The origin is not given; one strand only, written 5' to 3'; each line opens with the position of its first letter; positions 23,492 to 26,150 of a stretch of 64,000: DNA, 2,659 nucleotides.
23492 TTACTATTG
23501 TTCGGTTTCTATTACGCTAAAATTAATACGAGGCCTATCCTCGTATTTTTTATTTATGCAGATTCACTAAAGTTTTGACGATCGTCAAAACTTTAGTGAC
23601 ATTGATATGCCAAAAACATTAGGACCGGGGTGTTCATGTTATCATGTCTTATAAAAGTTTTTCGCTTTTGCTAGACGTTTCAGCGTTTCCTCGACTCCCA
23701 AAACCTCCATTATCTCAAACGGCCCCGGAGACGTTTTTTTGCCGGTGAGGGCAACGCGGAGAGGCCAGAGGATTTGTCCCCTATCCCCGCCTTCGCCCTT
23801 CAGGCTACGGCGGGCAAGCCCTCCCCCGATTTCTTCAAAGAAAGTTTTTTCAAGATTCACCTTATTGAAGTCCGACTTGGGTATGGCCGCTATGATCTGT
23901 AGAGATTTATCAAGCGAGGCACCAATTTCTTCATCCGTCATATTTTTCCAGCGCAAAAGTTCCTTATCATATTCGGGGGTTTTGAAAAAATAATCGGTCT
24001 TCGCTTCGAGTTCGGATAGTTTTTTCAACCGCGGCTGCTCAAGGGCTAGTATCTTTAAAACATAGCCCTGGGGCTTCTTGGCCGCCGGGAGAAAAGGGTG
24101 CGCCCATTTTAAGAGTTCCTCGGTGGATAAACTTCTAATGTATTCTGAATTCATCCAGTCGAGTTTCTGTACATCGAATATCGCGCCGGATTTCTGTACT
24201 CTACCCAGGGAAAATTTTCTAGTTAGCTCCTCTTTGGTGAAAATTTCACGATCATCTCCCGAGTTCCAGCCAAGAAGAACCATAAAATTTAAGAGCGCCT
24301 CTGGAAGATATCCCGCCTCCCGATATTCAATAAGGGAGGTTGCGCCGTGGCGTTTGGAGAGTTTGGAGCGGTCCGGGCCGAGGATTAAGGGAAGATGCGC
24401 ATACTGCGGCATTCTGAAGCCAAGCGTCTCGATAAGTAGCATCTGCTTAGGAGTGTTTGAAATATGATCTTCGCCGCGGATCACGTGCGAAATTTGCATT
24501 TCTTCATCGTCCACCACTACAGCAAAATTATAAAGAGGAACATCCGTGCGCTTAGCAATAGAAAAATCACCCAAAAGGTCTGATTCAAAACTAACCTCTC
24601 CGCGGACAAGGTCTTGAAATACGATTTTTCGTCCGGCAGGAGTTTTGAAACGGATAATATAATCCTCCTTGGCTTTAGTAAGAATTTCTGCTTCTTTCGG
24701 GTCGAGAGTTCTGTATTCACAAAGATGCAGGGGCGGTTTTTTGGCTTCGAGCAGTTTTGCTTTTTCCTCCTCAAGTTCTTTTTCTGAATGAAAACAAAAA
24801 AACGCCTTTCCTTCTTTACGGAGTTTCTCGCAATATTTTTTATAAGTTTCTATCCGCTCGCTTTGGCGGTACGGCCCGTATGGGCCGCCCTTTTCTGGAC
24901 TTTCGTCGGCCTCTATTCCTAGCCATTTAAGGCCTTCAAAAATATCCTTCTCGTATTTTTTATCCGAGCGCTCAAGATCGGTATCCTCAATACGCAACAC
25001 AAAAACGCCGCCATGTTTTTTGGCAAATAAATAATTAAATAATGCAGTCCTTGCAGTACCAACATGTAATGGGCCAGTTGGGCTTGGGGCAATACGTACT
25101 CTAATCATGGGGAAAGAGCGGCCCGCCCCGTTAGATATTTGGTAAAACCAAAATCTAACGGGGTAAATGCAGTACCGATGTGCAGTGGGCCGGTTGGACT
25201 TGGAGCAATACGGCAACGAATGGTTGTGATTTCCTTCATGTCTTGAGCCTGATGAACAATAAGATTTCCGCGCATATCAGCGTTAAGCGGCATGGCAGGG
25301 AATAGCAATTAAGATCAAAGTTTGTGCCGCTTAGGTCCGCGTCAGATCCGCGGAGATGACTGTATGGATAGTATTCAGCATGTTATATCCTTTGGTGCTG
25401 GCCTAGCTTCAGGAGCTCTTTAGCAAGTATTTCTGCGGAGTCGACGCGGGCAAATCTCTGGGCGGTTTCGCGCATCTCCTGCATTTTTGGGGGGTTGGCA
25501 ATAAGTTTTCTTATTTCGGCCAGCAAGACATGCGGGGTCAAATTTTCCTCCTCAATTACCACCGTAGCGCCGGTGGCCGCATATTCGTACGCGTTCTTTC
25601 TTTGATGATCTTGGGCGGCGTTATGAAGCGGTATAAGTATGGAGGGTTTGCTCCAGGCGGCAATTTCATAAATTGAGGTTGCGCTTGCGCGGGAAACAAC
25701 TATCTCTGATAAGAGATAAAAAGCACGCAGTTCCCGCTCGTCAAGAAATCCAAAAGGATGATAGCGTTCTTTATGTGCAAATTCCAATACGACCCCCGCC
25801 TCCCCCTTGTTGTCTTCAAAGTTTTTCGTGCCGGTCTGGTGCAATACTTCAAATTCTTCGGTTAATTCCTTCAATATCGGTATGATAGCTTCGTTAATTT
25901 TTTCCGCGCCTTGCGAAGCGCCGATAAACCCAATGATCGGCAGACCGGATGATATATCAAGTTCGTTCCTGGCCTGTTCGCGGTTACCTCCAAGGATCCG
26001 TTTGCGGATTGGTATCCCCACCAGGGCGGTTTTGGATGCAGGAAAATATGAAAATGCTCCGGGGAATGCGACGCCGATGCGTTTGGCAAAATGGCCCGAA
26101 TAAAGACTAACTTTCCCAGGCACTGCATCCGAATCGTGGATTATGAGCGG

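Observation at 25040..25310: gltX leader: tandemly duplicated N-terminal 'HIGH-motif' mimic uORF translationally coupled (ATGA) to gltX, separated by a hairpin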

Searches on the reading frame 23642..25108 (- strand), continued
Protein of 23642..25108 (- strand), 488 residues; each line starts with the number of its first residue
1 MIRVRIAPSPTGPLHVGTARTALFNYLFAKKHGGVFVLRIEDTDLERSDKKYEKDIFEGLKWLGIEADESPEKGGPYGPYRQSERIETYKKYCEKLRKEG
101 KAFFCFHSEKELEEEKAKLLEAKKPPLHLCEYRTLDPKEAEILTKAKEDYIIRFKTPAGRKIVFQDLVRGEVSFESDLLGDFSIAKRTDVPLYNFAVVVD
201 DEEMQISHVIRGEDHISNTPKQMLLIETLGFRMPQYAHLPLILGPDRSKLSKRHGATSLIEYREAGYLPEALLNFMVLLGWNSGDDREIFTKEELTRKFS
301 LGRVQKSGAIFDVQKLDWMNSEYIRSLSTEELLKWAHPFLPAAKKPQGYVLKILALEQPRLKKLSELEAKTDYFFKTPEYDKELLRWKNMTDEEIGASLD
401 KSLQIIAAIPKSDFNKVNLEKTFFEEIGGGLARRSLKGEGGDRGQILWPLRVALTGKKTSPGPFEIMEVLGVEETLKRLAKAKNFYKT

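Call 37: find_encoding_contigs(protein=P0027, flank=1500, max_places=2)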
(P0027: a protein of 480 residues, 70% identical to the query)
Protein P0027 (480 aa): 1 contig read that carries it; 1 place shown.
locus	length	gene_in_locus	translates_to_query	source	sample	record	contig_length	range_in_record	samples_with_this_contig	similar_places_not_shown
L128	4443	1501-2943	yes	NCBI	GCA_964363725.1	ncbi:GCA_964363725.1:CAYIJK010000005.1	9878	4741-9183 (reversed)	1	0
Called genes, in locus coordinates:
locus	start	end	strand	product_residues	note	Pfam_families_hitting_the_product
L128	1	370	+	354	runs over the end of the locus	?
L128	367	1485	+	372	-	PF03033:Glyco_transf_28, PF04101:Glyco_tran_28_C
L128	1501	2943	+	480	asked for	PF00749:tRNA-synt_1c, PF19269:Anticodon_2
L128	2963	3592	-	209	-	-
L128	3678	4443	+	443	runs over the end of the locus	PF24161:CCDC39 (faint), PF01551:Peptidase_M23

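Call 38: find_encoding_contigs(protein=P0028, flank=1500, max_places=2)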
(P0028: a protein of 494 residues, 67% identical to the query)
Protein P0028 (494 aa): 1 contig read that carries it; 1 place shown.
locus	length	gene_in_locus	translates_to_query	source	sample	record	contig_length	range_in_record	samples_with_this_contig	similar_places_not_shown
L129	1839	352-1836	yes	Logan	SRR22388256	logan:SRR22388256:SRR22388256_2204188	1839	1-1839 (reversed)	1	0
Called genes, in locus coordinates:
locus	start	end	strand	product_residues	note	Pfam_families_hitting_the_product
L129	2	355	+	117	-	?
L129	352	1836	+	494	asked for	PF00749:tRNA-synt_1c, PF19269:Anticodon_2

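Call 39: find_encoding_contigs(protein=P0010, flank=1500, max_places=2)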
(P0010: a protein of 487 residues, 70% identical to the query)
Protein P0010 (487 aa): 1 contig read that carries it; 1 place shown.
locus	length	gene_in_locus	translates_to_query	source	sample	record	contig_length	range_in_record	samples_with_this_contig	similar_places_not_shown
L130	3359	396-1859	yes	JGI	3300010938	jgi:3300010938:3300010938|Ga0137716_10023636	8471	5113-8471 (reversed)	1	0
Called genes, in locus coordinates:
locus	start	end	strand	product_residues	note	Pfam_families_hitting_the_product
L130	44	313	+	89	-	PF02609:Exonuc_VII_S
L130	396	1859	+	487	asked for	PF00749:tRNA-synt_1c, PF19269:Anticodon_2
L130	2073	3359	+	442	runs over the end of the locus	PF01551:Peptidase_M23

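Call 67: find_homologous_proteins(query=P0013, max_evalue=1e-100)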
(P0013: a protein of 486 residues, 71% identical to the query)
Query P0013 (486 aa): 6570 proteins with E <= 1e-100 among 8000 candidates; the best 120 are listed.
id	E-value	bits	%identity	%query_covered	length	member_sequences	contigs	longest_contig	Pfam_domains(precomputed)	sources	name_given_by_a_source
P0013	0.0e+0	1088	100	100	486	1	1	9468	PF19269.5,PF00749.28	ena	-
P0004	5.3e-259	878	76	100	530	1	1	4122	PF19269.5,PF00749.28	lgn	-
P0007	2.4e-240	816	75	98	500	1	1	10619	PF19269.5,PF00749.28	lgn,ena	-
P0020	7.8e-237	805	75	99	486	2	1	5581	PF19269.5,PF00749.28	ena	-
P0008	1.8e-236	803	74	100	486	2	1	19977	PF19269.5,PF00749.28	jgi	-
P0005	1.9e-232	790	74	100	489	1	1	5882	PF19269.5,PF00749.28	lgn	-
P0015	4.1e-228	776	72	99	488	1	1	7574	PF19269.5,PF00749.28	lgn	-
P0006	6.3e-228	775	74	99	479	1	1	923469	PF19269.5,PF00749.28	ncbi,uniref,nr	ncbi:MAG: glutamate--tRNA ligase [Candidatus Sungiibacteriota bacterium]|uniref:Glutamate--tRNA liga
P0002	4.0e-227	773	70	100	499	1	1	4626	PF19269.5,PF00749.28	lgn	-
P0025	4.2e-227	773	71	100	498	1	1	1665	PF19269.5,PF00749.28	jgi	jgi:glutamyl-tRNA synthetase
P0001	3.9e-223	760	71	100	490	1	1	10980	PF19269.5,PF00749.28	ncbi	-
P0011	2.5e-222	757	70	99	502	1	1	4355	PF19269.5,PF00749.28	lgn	-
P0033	2.3e-221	754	69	99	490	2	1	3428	PF19269.5,PF00749.28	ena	-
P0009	9.3e-221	752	70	99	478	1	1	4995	PF19269.5,PF00749.28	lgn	-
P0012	1.6e-220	751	69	99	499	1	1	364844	PF19269.5,PF00749.28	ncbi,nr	ncbi:MAG: glutamate--tRNA ligase [Candidatus Sungbacteria bacterium]|nr:glutamate--tRNA ligase [Cand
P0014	4.9e-219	746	70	98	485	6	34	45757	PF19269.5,PF00749.28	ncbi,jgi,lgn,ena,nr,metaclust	ncbi:MAG: Glutamate-tRNA ligase [Parcubacteria group bacterium GW2011_GWA2_45_30]|nr:MAG: Glutamate-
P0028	8.9e-219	745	71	99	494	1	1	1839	PF19269.5,PF00749.28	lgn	-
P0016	2.3e-218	744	69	99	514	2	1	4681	PF19269.5,PF00749.28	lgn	-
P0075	5.5e-218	743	68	99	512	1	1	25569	PF19269.5,PF00749.28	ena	-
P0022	1.2e-217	741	72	99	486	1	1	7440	PF19269.5,PF00749.28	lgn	-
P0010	1.5e-216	738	69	99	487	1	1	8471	PF19269.5,PF00749.28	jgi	-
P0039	1.5e-216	738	69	99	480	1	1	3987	PF19269.5,PF00749.28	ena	-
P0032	2.0e-216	737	68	99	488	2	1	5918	PF19269.5,PF00749.28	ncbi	-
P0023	6.1e-216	736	68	99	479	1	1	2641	PF19269.5,PF00749.28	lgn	-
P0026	8.3e-216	735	68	99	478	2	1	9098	PF19269.5,PF00749.28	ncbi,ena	-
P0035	1.1e-215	735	69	99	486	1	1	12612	PF19269.5,PF00749.28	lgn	-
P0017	1.9e-215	734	68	98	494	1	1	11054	PF19269.5,PF00749.28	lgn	-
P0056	3.8e-215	733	69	99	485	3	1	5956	PF19269.5,PF00749.28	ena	-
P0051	7.0e-215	732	68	96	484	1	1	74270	PF19269.5,PF00749.28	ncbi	-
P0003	1.2e-213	728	68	99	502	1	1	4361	PF19269.5,PF00749.28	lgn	-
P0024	5.7e-213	726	68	99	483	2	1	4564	PF19269.5,PF00749.28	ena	-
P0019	2.2e-212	724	67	100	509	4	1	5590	PF19269.5,PF00749.28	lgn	-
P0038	2.2e-212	724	68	98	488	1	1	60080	PF19269.5,PF00749.28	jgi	jgi:glutamyl-tRNA synthetase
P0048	2.9e-212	724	66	99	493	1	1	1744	PF19269.5,PF00749.28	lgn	-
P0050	8.6e-212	722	68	99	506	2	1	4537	PF19269.5,PF00749.28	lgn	-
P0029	1.1e-211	722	68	98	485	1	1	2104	PF19269.5,PF00749.28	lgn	-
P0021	1.2e-211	722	66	99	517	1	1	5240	PF19269.5,PF00749.28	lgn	-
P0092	5.3e-211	720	69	99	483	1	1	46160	PF19269.5,PF00749.28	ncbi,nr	ncbi:MAG: glutamate--tRNA ligase [bacterium]|nr:glutamate--tRNA ligase [bacterium]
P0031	9.0e-211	719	66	99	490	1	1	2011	PF19269.5,PF00749.28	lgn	-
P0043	2.7e-210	717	67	99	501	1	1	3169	PF19269.5,PF00749.28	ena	-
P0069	1.7e-209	715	66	98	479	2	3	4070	PF19269.5,PF00749.28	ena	-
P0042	1.8e-209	714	66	99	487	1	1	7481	PF19269.5,PF00749.28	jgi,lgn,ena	-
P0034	2.0e-209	714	67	98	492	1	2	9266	PF19269.5,PF00749.28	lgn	-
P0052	1.5e-208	711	67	98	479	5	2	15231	PF19269.5,PF00749.28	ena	-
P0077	6.5e-208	709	66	98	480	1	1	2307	PF19269.5,PF00749.28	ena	-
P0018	7.0e-208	709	65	99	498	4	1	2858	PF19269.5,PF00749.28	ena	-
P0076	1.1e-207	709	66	98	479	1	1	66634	PF19269.5,PF00749.28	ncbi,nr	ncbi:MAG: glutamate--tRNA ligase [bacterium]|nr:glutamate--tRNA ligase [bacterium]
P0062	1.5e-207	708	66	97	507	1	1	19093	PF19269.5,PF00749.28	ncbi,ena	-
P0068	1.8e-207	708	66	99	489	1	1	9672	PF19269.5,PF00749.28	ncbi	-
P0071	3.4e-207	707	66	98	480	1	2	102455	PF19269.5,PF00749.28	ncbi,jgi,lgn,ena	-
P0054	9.6e-207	705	65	98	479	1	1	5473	PF19269.5,PF00749.28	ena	-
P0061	1.4e-206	705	65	98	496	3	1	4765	PF19269.5,PF00749.28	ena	-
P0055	2.2e-206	704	65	99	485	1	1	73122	PF19269.5,PF00749.28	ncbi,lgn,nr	ncbi:MAG: glutamate--tRNA ligase [Candidatus Sungbacteria bacterium]|nr:glutamate--tRNA ligase [Cand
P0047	2.2e-206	704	67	98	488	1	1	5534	PF19269.5,PF00749.28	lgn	-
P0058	5.5e-206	703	65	98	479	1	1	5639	PF19269.5,PF00749.28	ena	-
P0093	7.2e-206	703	65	99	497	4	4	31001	PF19269.5,PF00749.28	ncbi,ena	-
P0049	1.1e-205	702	66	97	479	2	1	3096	PF19269.5,PF00749.28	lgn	-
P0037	1.2e-205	702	67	100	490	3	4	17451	PF19269.5,PF00749.28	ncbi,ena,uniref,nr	ncbi:MAG: glutamate--tRNA ligase [Candidatus Sungbacteria bacterium RIFCSPHIGHO2_02_FULL_47_11]|unir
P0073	2.8e-205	701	64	99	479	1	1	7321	PF19269.5,PF00749.28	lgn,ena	-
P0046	3.9e-205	700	66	98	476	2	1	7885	PF19269.5,PF00749.28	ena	-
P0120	6.4e-205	699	66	99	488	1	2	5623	PF19269.5,PF00749.28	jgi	jgi:nondiscriminating glutamyl-tRNA synthetase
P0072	6.6e-205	699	65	99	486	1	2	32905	PF19269.5,PF00749.28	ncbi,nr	ncbi:MAG: glutamate--tRNA ligase [bacterium]|nr:glutamate--tRNA ligase [bacterium] MDZ4260681.1 glut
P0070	7.9e-205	699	65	98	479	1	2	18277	PF19269.5,PF00749.28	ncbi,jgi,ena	-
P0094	9.8e-205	699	64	97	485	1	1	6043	PF19269.5,PF00749.28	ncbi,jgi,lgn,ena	-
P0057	1.1e-204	699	67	99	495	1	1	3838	PF19269.5,PF00749.28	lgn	-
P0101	1.6e-204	698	66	99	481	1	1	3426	PF19269.5,PF00749.28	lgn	-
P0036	1.9e-204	698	65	98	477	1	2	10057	PF19269.5,PF00749.28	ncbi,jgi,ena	-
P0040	3.0e-204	697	64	99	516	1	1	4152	PF19269.5,PF00749.28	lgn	-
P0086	3.5e-204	697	67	98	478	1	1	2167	PF19269.5,PF00749.28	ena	-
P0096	5.1e-204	697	60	99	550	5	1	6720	PF19269.5,PF00749.28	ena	-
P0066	1.1e-203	695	64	98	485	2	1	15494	PF19269.5,PF00749.28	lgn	-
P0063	1.2e-203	695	65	99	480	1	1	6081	PF19269.5,PF00749.28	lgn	-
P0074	1.6e-203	695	64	99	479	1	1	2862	PF19269.5,PF00749.28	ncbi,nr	ncbi:MAG: nondiscriminating glutamyl-tRNA synthetase [Parcubacteria group bacterium Greene0714_36]|n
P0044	2.5e-203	694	64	98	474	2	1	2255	PF19269.5,PF00749.28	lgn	-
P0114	3.1e-203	694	64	99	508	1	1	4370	PF19269.5,PF00749.28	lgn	-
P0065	3.9e-203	694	65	98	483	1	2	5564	PF19269.5,PF00749.28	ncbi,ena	-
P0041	5.7e-203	693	72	91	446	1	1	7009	PF19269.5,PF00749.28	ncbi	-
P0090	8.6e-203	692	65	98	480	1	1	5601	PF19269.5,PF00749.28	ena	-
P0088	1.5e-202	692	65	98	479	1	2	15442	PF19269.5,PF00749.28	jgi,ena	-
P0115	2.0e-202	691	64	98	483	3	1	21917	PF19269.5,PF00749.28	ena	-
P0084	2.1e-202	691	64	98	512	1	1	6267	PF19269.5,PF00749.28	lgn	-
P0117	2.7e-202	691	63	98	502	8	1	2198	PF19269.5,PF00749.28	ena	-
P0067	4.0e-202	690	65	99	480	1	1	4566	PF19269.5,PF00749.28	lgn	-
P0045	7.9e-202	689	64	98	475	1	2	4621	PF19269.5,PF00749.28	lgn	-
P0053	1.5e-201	688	64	98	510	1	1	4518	PF19269.5,PF00749.28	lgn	-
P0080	1.5e-201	688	65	98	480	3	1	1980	PF19269.5,PF00749.28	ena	-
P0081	2.3e-201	688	64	97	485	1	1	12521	PF19269.5,PF00749.28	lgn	-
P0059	2.7e-201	688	66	97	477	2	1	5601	PF19269.5,PF00749.28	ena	-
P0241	2.9e-201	687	63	99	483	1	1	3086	PF19269.5,PF00749.28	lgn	-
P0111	8.5e-201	686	63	99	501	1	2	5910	PF19269.5,PF00749.28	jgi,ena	-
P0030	9.1e-201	686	69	93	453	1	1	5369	PF19269.5,PF00749.28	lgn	-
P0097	1.4e-200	685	65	98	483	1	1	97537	PF19269.5,PF00749.28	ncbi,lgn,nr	ncbi:MAG: glutamate--tRNA ligase [Candidatus Sungbacteria bacterium]|nr:glutamate--tRNA ligase [Cand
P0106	4.7e-200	683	63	98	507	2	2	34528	PF19269.5,PF00749.28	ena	-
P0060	5.1e-200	683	65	98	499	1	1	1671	PF19269.5,PF00749.28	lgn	-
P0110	5.8e-200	683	62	99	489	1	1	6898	PF19269.5,PF00749.28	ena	-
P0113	2.2e-199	681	64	98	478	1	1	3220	PF19269.5,PF00749.28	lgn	-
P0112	2.2e-199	681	64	98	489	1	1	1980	PF19269.5,PF00749.28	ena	-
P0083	2.3e-199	681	63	99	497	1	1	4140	PF19269.5,PF00749.28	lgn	-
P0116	4.2e-199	680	63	99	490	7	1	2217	PF19269.5,PF00749.28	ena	-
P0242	5.0e-198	677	64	99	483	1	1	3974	PF19269.5,PF00749.28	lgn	-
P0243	7.7e-198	676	63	97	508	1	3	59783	PF19269.5,PF00749.28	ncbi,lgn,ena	ncbi:MAG: glutamate--tRNA ligase [Patescibacteria group bacterium]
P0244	9.2e-198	676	65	99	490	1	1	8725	PF19269.5,PF00749.28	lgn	-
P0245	1.8e-197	675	61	98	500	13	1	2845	PF19269.5,PF00749.28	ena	-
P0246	1.8e-197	675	63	99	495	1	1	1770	PF19269.5,PF00749.28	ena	-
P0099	2.0e-197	675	64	99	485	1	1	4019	PF19269.5,PF00749.28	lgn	-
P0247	2.1e-197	675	63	99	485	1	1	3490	PF19269.5,PF00749.28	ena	-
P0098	2.6e-197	674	63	99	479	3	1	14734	PF19269.5,PF00749.28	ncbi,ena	ncbi:MAG: glutamate--tRNA ligase [Patescibacteria group bacterium]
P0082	1.0e-196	672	59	99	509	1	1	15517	PF19269.5,PF00749.28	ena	-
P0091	1.1e-196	672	63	99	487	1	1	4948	PF19269.5,PF00749.28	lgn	-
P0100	3.0e-196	671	63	99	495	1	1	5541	PF19269.5,PF00749.28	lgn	-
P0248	6.2e-196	670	61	99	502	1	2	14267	PF19269.5,PF00749.28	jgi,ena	-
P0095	1.1e-195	669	61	98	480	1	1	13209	PF19269.5,PF00749.28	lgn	-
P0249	1.1e-195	669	65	98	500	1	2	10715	PF19269.5,PF00749.28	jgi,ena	-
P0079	1.2e-195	669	64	99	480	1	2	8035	PF19269.5,PF00749.28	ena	-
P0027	1.2e-195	669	66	99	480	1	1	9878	PF19269.5,PF00749.28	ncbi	-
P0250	2.0e-195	668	61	99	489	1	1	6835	PF19269.5,PF00749.28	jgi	-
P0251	4.3e-195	667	68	91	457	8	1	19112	PF19269.5,PF00749.28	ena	-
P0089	5.1e-195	667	63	99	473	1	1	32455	PF19269.5,PF00749.28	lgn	-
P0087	2.4e-194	665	62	98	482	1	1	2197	PF19269.5,PF00749.28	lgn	-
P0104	2.6e-194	664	61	98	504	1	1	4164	PF19269.5,PF00749.28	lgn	-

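Call 68: find_encoding_contigs(protein=P0007, flank=1500, max_places=2)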
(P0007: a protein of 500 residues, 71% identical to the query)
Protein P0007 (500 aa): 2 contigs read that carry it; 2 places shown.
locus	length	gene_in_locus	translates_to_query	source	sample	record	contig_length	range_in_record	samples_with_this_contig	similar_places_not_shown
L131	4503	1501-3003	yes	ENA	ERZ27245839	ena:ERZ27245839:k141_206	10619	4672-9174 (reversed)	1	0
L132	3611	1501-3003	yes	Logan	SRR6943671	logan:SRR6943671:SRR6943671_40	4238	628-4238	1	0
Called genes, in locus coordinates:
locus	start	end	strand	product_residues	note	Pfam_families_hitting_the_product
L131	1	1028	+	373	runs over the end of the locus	PF03033:Glyco_transf_28, PF04101:Glyco_tran_28_C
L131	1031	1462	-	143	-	-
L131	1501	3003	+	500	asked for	PF00749:tRNA-synt_1c, PF19269:Anticodon_2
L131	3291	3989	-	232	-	-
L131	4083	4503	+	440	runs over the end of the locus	PF01551:Peptidase_M23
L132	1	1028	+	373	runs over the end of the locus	PF03033:Glyco_transf_28, PF04101:Glyco_tran_28_C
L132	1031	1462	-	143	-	-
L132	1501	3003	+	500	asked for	PF00749:tRNA-synt_1c, PF19269:Anticodon_2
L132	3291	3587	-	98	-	-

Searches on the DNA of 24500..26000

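Call 4: search_rna_families(source=window, start=24500, end=26000, threshold=evalue, max_evalue=10)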
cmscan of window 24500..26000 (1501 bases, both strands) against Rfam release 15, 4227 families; matches with E-value up to 10: 1.
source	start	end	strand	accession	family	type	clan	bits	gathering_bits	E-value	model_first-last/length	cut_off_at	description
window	25128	25161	-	RF02749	Ncrwmel02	Gene; sRNA;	-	13.1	290.8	2.8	26-58/251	no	Wolbachia sRNA mel02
